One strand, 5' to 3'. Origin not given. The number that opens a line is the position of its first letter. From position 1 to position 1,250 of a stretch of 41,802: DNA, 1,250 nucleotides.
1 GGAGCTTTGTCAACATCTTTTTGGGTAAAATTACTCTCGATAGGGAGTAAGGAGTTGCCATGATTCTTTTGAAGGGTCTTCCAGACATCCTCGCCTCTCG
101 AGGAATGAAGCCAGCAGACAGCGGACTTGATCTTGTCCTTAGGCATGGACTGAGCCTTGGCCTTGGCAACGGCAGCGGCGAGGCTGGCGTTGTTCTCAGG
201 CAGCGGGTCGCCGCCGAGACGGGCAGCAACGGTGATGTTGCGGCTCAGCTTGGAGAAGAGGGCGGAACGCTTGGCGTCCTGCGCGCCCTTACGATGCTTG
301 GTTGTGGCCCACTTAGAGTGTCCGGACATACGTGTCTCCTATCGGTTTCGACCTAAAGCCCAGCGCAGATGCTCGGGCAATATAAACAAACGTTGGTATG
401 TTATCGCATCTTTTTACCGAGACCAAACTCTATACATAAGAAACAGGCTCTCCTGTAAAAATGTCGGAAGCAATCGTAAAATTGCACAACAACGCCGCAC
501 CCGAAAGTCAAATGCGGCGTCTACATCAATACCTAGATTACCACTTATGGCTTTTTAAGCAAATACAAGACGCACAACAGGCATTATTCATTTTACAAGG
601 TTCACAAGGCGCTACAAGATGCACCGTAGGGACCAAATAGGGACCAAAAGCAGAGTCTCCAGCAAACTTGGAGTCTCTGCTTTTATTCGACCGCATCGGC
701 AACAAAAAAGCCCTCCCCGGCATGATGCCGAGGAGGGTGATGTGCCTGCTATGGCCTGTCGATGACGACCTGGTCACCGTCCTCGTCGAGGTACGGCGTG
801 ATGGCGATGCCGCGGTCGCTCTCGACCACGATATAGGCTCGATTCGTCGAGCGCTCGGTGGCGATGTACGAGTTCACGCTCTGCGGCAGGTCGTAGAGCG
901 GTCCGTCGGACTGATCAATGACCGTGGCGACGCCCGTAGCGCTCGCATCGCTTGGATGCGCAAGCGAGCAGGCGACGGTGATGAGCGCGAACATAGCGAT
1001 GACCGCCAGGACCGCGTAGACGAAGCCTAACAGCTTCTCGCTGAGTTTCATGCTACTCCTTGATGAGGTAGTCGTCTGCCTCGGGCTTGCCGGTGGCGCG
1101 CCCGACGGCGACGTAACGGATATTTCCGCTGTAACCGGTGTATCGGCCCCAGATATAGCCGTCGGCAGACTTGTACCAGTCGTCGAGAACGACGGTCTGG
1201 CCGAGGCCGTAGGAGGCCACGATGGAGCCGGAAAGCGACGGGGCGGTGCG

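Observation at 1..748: A host-like yebC 5' fragment and an AT-richer non-coding stretch occupy the usual attP/int/repressor position, and I recognise no recombinase in the genome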

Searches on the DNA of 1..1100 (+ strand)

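Call 14: search_dna_similar(query=window:1-1100:+, collection=phages, mode=distant, max_rows=20)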
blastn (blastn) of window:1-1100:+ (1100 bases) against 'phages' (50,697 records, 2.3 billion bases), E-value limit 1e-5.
No match.
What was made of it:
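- Tried and rejected: blastn of 1-1100 against GenBank phages found no match (call 14).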

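Call 53: search_rna_families(source=window, start=1, end=900, threshold=evalue, max_evalue=1)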
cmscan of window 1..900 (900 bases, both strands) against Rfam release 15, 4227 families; matches with E-value up to 1: 1.
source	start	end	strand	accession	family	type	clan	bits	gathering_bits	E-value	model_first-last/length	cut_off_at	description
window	770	819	-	RF01759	sucC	Cis-reg;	-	17.5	50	0.87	1-70/70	no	sucC RNA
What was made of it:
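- Tried and rejected: Rfam found nothing in 1-900 above chance (call 53).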

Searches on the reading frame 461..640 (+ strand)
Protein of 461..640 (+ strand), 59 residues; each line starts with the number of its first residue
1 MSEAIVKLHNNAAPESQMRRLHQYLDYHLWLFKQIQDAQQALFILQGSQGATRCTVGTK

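Call 48: search_protein_families(library=pfam, max_evalue=0.01, proteins=[window:461-640:+])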
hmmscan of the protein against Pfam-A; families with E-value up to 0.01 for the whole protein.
window:461-640:+ (59 aa): 0 families
